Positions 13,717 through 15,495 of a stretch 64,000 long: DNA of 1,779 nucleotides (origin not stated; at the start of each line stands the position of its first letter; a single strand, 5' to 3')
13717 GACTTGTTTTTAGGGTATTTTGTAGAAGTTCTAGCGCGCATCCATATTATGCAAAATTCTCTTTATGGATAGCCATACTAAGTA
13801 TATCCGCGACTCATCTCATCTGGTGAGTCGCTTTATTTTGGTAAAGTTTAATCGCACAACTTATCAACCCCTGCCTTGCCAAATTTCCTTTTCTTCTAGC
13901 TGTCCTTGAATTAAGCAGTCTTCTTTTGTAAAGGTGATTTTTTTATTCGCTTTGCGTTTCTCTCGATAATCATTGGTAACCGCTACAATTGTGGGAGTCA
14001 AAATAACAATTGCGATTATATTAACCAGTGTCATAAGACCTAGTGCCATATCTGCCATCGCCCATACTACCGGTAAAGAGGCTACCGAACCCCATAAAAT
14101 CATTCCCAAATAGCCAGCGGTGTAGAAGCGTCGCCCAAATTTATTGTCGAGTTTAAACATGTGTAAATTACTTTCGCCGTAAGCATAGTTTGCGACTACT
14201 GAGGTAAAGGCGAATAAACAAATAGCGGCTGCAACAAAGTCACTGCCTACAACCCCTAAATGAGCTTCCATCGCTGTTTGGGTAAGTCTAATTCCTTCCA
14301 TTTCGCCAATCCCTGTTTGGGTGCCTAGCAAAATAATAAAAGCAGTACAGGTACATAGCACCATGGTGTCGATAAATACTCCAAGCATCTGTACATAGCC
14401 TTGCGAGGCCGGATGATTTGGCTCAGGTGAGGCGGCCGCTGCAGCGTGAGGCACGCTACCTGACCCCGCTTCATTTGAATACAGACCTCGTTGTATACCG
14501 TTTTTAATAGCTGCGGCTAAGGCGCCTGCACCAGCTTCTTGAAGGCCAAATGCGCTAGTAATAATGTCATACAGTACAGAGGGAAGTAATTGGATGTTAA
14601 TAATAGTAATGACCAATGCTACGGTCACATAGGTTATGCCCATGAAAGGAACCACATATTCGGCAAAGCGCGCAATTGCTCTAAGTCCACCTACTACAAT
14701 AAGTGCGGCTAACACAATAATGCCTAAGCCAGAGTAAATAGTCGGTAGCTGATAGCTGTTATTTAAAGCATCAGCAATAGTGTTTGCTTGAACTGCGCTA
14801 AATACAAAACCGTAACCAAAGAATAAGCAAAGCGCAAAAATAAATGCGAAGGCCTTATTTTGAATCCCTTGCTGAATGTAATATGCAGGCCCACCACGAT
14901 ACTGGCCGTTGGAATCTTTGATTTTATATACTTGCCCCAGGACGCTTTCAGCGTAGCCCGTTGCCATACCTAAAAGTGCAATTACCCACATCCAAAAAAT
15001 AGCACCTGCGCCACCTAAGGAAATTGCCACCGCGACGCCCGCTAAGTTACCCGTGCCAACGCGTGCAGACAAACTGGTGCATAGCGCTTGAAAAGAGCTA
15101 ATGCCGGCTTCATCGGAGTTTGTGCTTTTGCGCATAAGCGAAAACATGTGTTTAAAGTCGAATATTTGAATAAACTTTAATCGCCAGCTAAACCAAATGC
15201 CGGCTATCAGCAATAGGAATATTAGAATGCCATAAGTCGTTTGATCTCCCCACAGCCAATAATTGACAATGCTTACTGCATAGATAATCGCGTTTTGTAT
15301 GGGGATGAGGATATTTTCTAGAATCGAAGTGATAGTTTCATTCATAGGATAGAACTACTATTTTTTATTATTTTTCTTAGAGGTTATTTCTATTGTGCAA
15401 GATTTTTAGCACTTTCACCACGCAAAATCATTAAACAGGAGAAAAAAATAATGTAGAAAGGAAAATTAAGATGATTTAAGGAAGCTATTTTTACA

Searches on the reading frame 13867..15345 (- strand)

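Call 52: search_protein_families(library=pfam, proteins=[window:13867-15345:-])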
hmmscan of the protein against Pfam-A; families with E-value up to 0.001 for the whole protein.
window:13867-15345:- (493 aa): 1 family
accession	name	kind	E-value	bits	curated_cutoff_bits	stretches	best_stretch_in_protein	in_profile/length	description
PF01235.23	Na_Ala_symp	-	3.2e-151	504.5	24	1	71-469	2-388/392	Sodium:alanine symporter family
